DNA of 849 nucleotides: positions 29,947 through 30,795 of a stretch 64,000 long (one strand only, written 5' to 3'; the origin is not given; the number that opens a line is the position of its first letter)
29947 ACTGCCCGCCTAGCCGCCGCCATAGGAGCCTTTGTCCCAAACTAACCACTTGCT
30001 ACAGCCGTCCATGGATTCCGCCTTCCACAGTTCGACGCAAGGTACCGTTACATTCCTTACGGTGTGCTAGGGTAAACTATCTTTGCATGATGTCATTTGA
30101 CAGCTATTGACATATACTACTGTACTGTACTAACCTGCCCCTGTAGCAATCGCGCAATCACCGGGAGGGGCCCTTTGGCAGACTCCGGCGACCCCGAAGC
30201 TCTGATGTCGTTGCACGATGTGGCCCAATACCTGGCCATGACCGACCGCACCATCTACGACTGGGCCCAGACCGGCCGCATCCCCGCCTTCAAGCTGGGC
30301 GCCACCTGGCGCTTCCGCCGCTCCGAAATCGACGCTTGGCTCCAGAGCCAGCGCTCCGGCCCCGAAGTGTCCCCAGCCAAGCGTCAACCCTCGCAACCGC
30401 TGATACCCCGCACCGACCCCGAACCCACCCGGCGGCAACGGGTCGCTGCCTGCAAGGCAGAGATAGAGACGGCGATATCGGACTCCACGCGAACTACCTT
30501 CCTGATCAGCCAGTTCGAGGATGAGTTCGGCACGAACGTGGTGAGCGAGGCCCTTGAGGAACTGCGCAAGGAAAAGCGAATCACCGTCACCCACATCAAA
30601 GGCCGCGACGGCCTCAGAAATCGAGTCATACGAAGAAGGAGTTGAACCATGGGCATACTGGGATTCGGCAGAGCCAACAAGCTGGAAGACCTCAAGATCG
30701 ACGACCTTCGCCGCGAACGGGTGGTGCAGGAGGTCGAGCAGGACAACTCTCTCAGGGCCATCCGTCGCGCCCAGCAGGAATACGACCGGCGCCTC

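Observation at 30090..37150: Cluster of three tandem, divergent SPFH/Band-7 paralogs with different output modules, bracketed by regulators and TGTCAC-type operator arrays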

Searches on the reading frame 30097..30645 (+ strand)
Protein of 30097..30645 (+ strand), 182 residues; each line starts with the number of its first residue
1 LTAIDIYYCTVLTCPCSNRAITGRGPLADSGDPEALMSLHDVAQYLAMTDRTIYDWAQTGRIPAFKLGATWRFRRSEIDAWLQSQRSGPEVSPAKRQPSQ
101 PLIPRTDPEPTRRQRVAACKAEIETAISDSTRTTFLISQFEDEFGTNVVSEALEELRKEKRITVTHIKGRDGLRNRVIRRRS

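Call 3: search_protein_families(library=pfam, proteins=[window:30097-30645:+], max_evalue=1)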
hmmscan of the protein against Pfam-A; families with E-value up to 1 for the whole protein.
window:30097-30645:+ (182 aa): 3 families
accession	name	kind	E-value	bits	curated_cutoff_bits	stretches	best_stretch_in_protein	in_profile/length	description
PF12728.13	HTH_17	-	1.1e-15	58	27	1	36-86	1-51/51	Helix-turn-helix domain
PF07106.19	TBPIP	-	0.0067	16.8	22.8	1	138-165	24-51/62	TBPIP/Hop2 winged helix domain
PF05930.18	Phage_AlpA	-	0.048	14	21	1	39-82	6-51/51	Prophage CP4-57 regulatory protein (AlpA)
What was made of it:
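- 30206..30645 (+): Gene A: HTH_17/excisionase-type DNA-binding protein with a conserved C-terminal domain that may be a winged helix (ORF opens at 30097; probable start ATG 30206). Pfam HTH_17 1.1e-15 (call 3).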

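Call 4: search_protein_families(library=padloc, proteins=[window:30097-30645:+], max_evalue=1)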
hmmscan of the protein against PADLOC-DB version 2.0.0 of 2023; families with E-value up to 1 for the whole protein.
window:30097-30645:+ (182 aa): 2 families
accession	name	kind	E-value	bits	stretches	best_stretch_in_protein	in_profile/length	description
PDLC04133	mad1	-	1.5e-07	29.6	1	34-82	3-51/60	mads_1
PDLC04628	PDC-M39B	-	0.015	12.6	1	121-166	226-274/309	-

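Call 28: search_protein_families(library=ncbifam, proteins=[window:30097-30645:+], max_evalue=1)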
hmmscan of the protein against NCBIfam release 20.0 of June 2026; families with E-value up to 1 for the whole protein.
window:30097-30645:+ (182 aa): 7 families
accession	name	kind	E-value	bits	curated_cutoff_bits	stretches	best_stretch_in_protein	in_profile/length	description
NF047737.1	antiphage_MADS1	equivalog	1e-20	73.7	80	1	35-82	2-49/49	methylation-associated defense system helix-turn-helix domain-containing protein MAD1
TIGR01764.1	excise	domain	3.7e-13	49.6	28.8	1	37-83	2-48/49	excisionase family DNA-binding protein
NF033787.1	HTH_BldC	subfamily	2.4e-05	24.1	77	1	36-80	2-47/49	BldC family transcriptional regulator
NF046037.1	carphisopro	domain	0.028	14.6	38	1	42-64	14-36/54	carph-isopro domain-containing protein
NF002148.0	PRK00982.1-2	subfamily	0.059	13.2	71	1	128-160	36-68/79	acyl carrier protein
NF033518.0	transpos_IS607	equivalog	0.074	12.6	110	1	41-87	2-49/187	IS607 family transposase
NF046040.1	RelB_antitoxin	equivalog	0.13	12.6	50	1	126-165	23-60/69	type II toxin-antitoxin system RelB family antitoxin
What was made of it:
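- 30206..30645 (+): NCBIfam MAD1 1e-20, 73.7 bits, below the cutoff of 80 (call 28).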

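Call 29: search_protein_families(library=phrogs, proteins=[window:30097-30645:+], max_evalue=0.1)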
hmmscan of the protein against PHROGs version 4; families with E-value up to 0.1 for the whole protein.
window:30097-30645:+ (182 aa): 18 families
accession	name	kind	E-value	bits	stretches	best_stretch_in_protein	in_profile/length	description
phrog_66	-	integration and excision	9.5e-15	56.2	1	27-126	84-186/412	excisionase and transcriptional regulator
phrog_1840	-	integration and excision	2.8e-10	41.6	1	38-118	8-89/90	excisionase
phrog_15534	-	DNA, RNA and nucleotide metabolism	3.8e-07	31.6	1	36-85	43-91/93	HTH DNA binding protein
phrog_57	-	head and packaging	4.8e-07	30.8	1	33-127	9-109/199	terminase small subunit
phrog_7338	-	unknown function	3e-06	28.4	1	33-87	27-82/87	-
phrog_25262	-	unknown function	7e-05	23.8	1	36-86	34-85/106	-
phrog_10045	-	DNA, RNA and nucleotide metabolism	9.2e-05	23.2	1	36-82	20-67/74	HTH DNA binding protein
phrog_7735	-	integration and excision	0.00013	23.2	1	33-86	2-54/99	excisionase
phrog_28156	-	unknown function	0.00037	21.6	1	35-106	8-79/156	-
phrog_668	-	DNA, RNA and nucleotide metabolism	0.0004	21.1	1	35-86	62-114/181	HTH DNA binding protein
phrog_597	-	DNA, RNA and nucleotide metabolism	0.00043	21.3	1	30-93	106-171/200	DNA binding protein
phrog_6401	-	DNA, RNA and nucleotide metabolism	0.00062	20.6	1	40-85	13-59/64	DNA binding protein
phrog_2907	-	integration and excision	0.00072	21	1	35-92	5-67/117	excisionase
phrog_8013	-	unknown function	0.0029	18.6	1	12-84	151-225/231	-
phrog_25665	-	integration and excision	0.0038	18.4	1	33-74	22-63/93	excisionase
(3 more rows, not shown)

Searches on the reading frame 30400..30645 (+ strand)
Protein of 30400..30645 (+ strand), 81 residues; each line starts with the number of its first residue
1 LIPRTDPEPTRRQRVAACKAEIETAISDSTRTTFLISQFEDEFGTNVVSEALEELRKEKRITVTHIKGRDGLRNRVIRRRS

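Call 27: search_protein_families(library=pfam, proteins=[window:30400-30645:+], max_evalue=10)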
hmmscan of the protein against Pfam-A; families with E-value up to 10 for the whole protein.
window:30400-30645:+ (81 aa): 3 families
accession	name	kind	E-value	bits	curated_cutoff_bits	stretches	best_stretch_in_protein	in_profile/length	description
PF07106.19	TBPIP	-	0.0023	18.3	22.8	1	36-64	23-51/62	TBPIP/Hop2 winged helix domain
PF00808.29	CBFD_NFYB_HMF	-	0.14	12.9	21.4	1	34-65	27-58/65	Histone-like transcription factor (CBF/NF-Y) and archaeal histone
PF18121.7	TFA2_Winged_2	-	0.18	12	26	1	48-71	30-52/60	TFA2 Winged helix domain 2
